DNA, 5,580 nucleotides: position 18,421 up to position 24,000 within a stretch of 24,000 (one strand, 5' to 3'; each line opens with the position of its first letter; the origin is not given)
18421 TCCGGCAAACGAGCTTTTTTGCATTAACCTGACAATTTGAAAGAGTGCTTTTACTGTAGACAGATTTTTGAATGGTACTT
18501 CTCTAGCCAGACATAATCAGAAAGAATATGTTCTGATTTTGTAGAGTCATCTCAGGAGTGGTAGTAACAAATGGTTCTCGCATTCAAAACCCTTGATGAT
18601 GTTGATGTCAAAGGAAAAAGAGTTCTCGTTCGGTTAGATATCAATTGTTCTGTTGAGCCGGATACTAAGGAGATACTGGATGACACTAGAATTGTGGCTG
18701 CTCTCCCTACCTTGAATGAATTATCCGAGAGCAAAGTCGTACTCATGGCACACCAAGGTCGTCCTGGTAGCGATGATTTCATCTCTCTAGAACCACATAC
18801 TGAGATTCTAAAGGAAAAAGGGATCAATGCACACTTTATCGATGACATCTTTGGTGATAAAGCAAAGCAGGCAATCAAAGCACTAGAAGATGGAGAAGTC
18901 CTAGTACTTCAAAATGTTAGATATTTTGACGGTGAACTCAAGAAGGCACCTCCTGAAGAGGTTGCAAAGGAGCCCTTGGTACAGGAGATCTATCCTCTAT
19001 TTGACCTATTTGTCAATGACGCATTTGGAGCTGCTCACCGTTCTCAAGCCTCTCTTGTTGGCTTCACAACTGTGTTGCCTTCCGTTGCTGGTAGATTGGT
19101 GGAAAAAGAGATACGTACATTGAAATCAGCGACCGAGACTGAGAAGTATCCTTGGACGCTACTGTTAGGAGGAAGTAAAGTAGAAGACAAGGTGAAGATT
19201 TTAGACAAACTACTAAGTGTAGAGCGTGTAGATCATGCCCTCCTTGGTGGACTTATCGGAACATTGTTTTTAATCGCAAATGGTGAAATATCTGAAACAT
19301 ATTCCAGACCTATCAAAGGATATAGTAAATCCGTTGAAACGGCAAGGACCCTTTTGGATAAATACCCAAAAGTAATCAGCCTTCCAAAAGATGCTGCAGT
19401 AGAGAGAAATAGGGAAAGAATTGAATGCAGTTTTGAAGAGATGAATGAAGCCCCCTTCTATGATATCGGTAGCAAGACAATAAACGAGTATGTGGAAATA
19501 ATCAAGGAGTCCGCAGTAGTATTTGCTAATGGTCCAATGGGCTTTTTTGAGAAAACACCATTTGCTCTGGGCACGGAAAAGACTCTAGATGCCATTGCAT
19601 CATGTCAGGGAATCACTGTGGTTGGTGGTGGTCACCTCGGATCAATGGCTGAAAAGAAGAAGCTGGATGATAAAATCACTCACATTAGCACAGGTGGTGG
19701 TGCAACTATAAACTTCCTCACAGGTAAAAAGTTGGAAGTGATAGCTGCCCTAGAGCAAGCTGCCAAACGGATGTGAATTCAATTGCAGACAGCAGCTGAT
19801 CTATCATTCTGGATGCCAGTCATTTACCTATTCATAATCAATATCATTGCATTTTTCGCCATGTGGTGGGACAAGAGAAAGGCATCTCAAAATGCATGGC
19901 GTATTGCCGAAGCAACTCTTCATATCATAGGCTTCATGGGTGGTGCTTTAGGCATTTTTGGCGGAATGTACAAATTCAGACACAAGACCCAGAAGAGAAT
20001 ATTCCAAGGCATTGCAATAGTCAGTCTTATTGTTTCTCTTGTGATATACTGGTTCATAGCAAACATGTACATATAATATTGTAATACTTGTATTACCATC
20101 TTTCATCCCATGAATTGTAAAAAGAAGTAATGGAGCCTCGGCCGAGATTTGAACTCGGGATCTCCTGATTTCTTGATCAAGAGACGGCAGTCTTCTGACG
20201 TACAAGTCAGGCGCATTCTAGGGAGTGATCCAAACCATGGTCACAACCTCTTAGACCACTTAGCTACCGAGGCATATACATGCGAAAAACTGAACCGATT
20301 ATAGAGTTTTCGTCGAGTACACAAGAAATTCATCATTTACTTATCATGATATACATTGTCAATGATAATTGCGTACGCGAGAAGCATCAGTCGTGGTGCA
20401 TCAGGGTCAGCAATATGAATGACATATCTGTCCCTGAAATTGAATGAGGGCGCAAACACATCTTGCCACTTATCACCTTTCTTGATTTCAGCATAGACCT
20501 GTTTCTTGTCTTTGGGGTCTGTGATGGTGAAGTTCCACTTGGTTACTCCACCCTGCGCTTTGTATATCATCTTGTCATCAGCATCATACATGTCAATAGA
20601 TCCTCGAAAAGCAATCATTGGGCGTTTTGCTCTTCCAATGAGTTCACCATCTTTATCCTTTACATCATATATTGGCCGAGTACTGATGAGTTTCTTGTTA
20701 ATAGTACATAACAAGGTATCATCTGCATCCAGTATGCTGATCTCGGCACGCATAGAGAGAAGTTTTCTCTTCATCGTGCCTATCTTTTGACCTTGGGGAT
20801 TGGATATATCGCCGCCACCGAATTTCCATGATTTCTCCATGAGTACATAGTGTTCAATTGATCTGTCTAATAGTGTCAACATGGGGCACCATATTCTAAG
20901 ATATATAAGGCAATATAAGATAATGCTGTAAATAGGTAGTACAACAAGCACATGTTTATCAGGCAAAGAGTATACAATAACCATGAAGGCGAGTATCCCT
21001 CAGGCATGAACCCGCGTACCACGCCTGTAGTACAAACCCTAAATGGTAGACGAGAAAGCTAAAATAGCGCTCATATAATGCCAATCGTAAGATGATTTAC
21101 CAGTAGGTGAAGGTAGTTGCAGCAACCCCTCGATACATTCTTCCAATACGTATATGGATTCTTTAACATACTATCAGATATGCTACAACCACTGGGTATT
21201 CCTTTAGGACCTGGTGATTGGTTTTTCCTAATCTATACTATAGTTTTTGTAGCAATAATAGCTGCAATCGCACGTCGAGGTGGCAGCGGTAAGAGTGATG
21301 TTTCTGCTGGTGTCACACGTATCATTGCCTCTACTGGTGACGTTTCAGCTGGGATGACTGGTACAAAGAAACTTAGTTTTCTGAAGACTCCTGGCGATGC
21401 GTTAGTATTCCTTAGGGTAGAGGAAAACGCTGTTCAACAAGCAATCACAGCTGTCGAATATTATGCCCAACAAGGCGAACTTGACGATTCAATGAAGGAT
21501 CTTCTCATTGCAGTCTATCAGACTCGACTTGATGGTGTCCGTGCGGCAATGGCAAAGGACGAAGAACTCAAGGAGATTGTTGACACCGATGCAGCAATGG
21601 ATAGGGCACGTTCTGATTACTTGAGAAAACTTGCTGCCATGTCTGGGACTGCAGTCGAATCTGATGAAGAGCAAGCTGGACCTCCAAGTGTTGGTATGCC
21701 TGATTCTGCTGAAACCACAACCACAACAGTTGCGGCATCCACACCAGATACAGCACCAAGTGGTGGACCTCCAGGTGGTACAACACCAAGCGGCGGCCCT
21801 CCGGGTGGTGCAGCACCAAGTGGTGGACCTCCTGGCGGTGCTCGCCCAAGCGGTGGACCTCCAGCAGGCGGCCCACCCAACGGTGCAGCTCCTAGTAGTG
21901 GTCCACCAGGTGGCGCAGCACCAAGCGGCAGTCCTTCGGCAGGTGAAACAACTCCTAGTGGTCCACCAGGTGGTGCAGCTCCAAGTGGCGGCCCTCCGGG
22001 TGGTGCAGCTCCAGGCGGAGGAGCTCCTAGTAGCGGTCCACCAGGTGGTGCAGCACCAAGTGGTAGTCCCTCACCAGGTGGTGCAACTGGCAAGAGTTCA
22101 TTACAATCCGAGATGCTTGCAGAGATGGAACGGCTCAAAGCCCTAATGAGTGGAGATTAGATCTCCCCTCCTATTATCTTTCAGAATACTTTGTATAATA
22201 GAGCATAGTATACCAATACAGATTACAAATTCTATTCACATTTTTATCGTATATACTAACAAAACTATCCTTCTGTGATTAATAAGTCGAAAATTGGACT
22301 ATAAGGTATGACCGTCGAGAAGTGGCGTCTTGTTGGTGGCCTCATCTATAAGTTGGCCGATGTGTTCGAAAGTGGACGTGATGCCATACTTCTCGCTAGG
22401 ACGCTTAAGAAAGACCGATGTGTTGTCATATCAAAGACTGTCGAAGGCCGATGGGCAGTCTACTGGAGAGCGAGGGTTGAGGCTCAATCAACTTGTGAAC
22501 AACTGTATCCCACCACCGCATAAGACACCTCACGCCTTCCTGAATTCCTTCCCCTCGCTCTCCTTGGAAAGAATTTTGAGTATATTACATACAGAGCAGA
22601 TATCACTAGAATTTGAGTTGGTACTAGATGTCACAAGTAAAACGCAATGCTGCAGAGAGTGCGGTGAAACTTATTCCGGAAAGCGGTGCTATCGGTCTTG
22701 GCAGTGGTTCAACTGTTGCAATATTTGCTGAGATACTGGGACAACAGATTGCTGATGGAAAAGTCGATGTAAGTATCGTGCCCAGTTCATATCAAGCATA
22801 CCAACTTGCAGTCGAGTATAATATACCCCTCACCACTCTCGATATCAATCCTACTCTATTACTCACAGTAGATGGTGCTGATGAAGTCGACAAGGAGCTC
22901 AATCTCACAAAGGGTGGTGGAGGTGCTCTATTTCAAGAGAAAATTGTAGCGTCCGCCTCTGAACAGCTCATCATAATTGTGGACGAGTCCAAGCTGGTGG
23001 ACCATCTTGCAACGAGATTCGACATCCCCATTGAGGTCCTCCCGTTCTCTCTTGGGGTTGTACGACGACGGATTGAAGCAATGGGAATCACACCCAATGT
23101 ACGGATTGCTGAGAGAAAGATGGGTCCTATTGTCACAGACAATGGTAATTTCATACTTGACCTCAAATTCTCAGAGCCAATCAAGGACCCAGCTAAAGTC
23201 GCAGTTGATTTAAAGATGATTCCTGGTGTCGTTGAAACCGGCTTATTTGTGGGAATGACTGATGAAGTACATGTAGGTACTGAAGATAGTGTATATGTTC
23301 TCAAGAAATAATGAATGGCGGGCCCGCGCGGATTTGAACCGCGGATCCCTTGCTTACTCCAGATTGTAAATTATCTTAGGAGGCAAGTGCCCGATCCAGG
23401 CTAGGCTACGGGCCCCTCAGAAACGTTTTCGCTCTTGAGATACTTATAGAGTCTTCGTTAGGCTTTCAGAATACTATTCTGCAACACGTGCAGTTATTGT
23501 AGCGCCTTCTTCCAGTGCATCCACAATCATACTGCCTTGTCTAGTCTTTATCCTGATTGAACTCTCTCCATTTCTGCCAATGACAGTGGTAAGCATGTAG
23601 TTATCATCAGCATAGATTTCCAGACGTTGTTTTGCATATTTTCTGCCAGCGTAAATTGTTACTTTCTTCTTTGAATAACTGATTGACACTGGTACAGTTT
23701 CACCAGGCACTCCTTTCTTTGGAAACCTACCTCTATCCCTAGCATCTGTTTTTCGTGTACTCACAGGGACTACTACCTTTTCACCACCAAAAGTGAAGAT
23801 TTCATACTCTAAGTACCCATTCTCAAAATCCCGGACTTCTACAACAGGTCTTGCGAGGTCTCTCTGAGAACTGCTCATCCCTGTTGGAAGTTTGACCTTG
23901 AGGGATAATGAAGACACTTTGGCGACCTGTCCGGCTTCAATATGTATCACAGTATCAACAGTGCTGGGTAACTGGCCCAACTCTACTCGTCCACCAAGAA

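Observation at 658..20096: A 9-bp-phased palindromic heptamer (GTAWTAC-NN-GTAWTAC) recurs at gene boundaries and within CDSs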

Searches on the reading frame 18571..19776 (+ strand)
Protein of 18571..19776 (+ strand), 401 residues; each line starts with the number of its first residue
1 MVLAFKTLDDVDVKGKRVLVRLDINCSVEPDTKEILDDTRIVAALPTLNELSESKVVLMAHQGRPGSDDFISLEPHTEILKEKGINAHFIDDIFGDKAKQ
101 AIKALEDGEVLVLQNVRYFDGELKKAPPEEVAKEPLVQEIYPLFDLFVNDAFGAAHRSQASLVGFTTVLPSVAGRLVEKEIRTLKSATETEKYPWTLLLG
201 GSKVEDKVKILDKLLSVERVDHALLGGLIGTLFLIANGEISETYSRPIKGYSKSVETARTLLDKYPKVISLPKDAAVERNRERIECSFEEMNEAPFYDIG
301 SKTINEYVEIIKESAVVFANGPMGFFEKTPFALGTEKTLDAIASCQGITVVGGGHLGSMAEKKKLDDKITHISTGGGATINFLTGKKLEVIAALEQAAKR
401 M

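Call 6: search_protein_families(library=pfam, proteins=[window:18571-19776:+])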
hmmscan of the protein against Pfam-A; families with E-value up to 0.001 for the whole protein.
window:18571-19776:+ (401 aa): 1 family
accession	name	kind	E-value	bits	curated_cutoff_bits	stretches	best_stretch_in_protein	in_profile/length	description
PF00162.24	PGK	-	5.5e-111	371.7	27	1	8-386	1-379/379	Phosphoglycerate kinase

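Call 75: find_homologous_proteins(query=window:18571-19776:+, max_evalue=1e-100)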
Query window:18571-19776:+ (401 aa): 435 proteins with E <= 1e-100 among 8000 candidates; the best 120 are listed.
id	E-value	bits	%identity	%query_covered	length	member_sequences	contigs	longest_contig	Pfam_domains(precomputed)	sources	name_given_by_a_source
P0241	1.5e-258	875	100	100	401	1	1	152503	PF00162.25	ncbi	-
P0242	7.5e-202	688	77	100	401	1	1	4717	PF00162.25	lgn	-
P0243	5.9e-200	682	77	100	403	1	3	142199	PF00162.25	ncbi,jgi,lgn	-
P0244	1.7e-197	674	76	100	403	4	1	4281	PF00162.25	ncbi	-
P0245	3.0e-196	670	75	98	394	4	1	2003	PF00162.25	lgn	-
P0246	4.1e-196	669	75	100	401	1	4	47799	PF00162.25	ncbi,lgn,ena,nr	ncbi:MAG: hypothetical protein AM326_02790 [Candidatus Thorarchaeota archaeon SMTZ-45]|nr:MAG: hypot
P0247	5.9e-196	669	75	100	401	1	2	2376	PF00162.25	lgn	-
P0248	6.5e-196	669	75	100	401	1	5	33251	PF00162.25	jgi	-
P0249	9.3e-196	668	75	100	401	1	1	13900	PF00162.25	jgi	jgi:phosphoglycerate kinase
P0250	1.1e-195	668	75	100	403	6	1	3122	PF00162.25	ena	-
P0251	1.2e-195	668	74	100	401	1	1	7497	PF00162.25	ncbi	ncbi:MAG: phosphoglycerate kinase [Candidatus Thorarchaeota archaeon]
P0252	1.4e-195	668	75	100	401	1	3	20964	PF00162.25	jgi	jgi:phosphoglycerate kinase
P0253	1.9e-195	667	74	100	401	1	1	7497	PF00162.25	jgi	jgi:phosphoglycerate kinase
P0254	2.3e-195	667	75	100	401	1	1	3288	PF00162.25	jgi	jgi:phosphoglycerate kinase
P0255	2.4e-195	667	76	100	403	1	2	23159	PF00162.25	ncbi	ncbi:MAG: phosphoglycerate kinase [Candidatus Thorarchaeota archaeon]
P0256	3.0e-195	667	75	100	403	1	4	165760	PF00162.25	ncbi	ncbi:MAG: phosphoglycerate kinase [Candidatus Thorarchaeota archaeon]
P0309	4.5e-190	650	74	100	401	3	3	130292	PF00162.25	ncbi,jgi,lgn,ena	-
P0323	4.9e-189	646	71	100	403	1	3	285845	PF00162.25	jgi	jgi:phosphoglycerate kinase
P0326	7.4e-189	646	73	100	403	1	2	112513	PF00162.25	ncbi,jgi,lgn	-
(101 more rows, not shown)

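Call 76: find_encoding_contigs(protein=P0256, flank=10000, max_places=1)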
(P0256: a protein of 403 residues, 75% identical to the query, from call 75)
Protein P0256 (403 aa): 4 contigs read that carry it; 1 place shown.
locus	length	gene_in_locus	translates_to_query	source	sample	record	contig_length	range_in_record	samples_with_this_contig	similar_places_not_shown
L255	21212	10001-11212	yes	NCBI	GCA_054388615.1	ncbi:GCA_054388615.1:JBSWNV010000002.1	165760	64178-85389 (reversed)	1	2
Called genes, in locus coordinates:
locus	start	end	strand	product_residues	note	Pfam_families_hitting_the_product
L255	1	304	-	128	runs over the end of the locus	PF01849:NAC, PF19026:UBA_HYPK (weak)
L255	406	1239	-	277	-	PF25133:TYW2_N_2, PF02475:TRM5-TYW2_MTfase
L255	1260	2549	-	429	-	PF16450:Prot_ATP_ID_OB_C, PF17758:Prot_ATP_ID_OB_N (weak), PF13191:AAA_16 (faint), PF00004:AAA, PF07728:AAA_5 (weak), PF17862:AAA_lid_3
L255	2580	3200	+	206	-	PF26602:HVO_2718_N (weak), PF24250:HVO_2718, PF13560:HTH_31 (weak), PF01381:HTH_3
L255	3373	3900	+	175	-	PF02002:TFIIE_alpha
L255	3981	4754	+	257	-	PF24872:DUF2110_N, PF09883:DUF2110, PF24873:DUF2110_C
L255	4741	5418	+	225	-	PF01479:S4, PF01269:Fibrillarin (weak), PF01728:FtsJ (weak), PF13847:Methyltransf_31 (weak), PF02390:Methyltransf_4 (faint), PF08241:Methyltransf_11 (weak), PF13649:Methyltransf_25 (weak)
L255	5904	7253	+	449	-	PF18195:GatD_N, PF00710:Asparaginase, PF17763:Asparaginase_C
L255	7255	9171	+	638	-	PF02934:GatB_N, PF02938:GAD, PF02637:GatB_Yqey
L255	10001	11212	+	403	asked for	PF00162:PGK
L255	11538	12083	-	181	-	PF04525:LOR, PF03803:Scramblase (faint)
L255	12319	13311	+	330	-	-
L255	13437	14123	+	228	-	PF06026:Rib_5-P_isom_A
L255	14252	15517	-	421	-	PF00437:T2SSE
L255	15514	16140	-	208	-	PF02778:tRNA_int_endo_N, PF01974:tRNA_int_endo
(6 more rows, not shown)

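Call 77: find_encoding_contigs(protein=P0323, flank=10000, max_places=1)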
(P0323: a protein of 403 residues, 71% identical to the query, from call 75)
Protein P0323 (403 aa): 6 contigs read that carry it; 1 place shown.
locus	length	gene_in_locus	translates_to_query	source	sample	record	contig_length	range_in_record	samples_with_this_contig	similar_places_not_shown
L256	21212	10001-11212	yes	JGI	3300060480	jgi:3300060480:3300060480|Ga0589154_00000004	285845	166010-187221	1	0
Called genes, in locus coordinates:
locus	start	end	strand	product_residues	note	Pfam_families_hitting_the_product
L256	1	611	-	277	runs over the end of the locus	PF25133:TYW2_N_2, PF02475:TRM5-TYW2_MTfase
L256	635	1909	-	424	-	PF13191:AAA_16 (faint), PF16450:Prot_ATP_ID_OB_C, PF17758:Prot_ATP_ID_OB_N (weak), PF00004:AAA, PF17862:AAA_lid_3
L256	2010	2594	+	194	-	PF26602:HVO_2718_N, PF24250:HVO_2718, PF01381:HTH_3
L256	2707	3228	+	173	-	PF02002:TFIIE_alpha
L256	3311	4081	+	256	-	PF24872:DUF2110_N, PF09883:DUF2110, PF24873:DUF2110_C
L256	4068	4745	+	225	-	PF01479:S4, PF13847:Methyltransf_31 (faint), PF01269:Fibrillarin (weak), PF13649:Methyltransf_25 (weak)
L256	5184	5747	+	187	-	PF01925:TauE (faint), PF01169:GDT1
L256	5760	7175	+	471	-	PF18195:GatD_N, PF00710:Asparaginase, PF17763:Asparaginase_C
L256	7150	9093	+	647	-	PF02934:GatB_N, PF02938:GAD, PF02637:GatB_Yqey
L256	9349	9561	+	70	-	-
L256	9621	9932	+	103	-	-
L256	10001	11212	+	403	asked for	PF00162:PGK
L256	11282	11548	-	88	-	-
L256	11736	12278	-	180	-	PF04525:LOR, PF03803:Scramblase (weak)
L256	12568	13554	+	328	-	-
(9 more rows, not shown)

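Call 78: find_encoding_contigs(protein=P0309, flank=10000, max_places=1)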
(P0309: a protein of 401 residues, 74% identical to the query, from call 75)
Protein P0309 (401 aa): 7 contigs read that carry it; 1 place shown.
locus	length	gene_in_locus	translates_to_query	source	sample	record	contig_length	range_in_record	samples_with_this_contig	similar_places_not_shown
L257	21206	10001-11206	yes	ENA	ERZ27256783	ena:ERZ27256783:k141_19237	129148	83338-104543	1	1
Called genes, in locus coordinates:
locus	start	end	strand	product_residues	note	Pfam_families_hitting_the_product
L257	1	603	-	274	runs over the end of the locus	PF25133:TYW2_N_2, PF02475:TRM5-TYW2_MTfase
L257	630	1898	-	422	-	PF13191:AAA_16 (faint), PF16450:Prot_ATP_ID_OB_C, PF17758:Prot_ATP_ID_OB_N (weak), PF00004:AAA, PF17862:AAA_lid_3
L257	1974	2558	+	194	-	PF26602:HVO_2718_N (weak), PF24250:HVO_2718, PF12844:HTH_19 (weak), PF13560:HTH_31 (weak), PF01381:HTH_3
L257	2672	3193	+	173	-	PF02002:TFIIE_alpha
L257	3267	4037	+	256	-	PF24872:DUF2110_N, PF09883:DUF2110, PF24873:DUF2110_C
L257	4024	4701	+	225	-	PF01479:S4, PF01728:FtsJ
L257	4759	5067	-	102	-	-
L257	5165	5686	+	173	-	PF01169:GDT1, PF01925:TauE (faint), PF01169:GDT1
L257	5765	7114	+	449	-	PF18195:GatD_N, PF00710:Asparaginase, PF17763:Asparaginase_C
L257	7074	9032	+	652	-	PF02934:GatB_N, PF02938:GAD, PF02637:GatB_Yqey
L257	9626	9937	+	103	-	-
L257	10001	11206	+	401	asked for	PF00162:PGK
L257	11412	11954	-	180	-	PF04525:LOR, PF03803:Scramblase (faint)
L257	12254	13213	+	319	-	-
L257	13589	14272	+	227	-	PF06026:Rib_5-P_isom_A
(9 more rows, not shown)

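Call 79: find_encoding_contigs(protein=P0326, flank=10000, max_places=1)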
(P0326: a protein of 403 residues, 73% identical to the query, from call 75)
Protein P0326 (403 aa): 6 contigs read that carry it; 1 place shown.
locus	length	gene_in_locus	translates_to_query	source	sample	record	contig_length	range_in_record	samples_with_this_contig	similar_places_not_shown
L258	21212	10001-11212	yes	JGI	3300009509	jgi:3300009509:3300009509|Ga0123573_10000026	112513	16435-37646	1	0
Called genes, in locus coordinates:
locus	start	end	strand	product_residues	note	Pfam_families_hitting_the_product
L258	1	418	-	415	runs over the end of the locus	PF13191:AAA_16 (faint), PF16450:Prot_ATP_ID_OB_C, PF17758:Prot_ATP_ID_OB_N (weak), PF00004:AAA, PF17862:AAA_lid_3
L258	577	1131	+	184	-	PF24250:HVO_2718, PF01381:HTH_3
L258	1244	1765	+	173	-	PF02002:TFIIE_alpha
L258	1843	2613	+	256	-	PF24872:DUF2110_N, PF09883:DUF2110, PF24873:DUF2110_C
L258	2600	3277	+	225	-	PF01479:S4, PF01728:FtsJ (weak)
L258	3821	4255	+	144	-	PF01169:GDT1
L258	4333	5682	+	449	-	PF18195:GatD_N, PF00710:Asparaginase, PF17763:Asparaginase_C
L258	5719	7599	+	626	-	PF02934:GatB_N, PF02938:GAD, PF02637:GatB_Yqey, PF09424:YqeY (weak)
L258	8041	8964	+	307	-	-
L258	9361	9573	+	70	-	-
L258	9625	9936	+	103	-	-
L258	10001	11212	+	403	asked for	PF00162:PGK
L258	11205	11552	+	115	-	PF06961:DUF1294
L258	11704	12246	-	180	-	PF04525:LOR, PF03803:Scramblase (weak)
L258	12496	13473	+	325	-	-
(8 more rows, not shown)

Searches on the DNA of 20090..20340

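Call 100: search_rna_families(source=window, start=20090, end=20340, threshold=evalue, max_evalue=0.1)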
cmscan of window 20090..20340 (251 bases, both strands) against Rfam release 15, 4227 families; matches with E-value up to 0.1: 0.
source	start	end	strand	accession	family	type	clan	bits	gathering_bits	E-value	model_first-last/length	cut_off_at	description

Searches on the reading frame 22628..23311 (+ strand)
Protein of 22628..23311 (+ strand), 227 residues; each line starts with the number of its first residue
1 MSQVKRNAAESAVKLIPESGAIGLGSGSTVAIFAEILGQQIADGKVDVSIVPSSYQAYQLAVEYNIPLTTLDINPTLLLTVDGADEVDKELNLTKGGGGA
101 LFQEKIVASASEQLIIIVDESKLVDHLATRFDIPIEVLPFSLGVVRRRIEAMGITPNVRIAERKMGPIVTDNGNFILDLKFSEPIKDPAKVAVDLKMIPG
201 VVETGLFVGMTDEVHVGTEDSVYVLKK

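Call 40: search_protein_families(library=ncbifam, proteins=[window:22628-23311:+], max_evalue=0.1)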
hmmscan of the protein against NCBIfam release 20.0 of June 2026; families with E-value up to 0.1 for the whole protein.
window:22628-23311:+ (227 aa): 3 families
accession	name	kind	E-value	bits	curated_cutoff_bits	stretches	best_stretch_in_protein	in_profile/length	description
TIGR00021.1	rpiA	equivalog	9.2e-74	247.5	126.4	1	5-222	2-217/218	ribose 5-phosphate isomerase A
NF001924.0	PRK00702.1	equivalog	6.1e-72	241.6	192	1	2-226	5-221/223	ribose-5-phosphate isomerase RpiA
NF010585.0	PRK13978.1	equivalog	7.9e-45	153.1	365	1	4-227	7-228/228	ribose 5-phosphate isomerase A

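Call 45: find_encoding_contigs(protein=window:22628-23311:+, flank=10000, max_places=4)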
Protein window:22628-23311:+ (227 aa): 1 contig read that carries it; 1 place shown.
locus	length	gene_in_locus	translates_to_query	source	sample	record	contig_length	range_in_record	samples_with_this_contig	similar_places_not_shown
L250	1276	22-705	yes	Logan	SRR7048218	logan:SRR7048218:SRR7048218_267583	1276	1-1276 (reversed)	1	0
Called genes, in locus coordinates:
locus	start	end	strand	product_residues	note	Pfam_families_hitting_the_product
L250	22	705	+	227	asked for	PF00455:DeoRC (faint), PF06026:Rib_5-P_isom_A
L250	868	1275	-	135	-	?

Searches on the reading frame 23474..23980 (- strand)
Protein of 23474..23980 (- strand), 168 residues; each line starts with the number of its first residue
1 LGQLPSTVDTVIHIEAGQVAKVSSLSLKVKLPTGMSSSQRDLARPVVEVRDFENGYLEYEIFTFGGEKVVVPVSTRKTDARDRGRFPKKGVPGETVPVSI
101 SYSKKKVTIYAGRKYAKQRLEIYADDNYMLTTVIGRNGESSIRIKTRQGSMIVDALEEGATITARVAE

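Call 40: search_protein_families(library=ncbifam, proteins=[window:23474-23980:-], max_evalue=0.1)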
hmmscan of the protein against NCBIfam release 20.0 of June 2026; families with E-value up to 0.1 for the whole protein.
window:23474-23980:- (168 aa): 2 families
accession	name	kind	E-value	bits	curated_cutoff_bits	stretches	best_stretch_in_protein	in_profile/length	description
NF010335.0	PRK13764.1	equivalog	1e-35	123.4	340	2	1-81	380-458/613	ATPase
NF053733.1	HJMigATPsPINA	equivalog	4.6e-21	75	800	1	1-80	361-438/502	holliday junction branch migration ATPase PINA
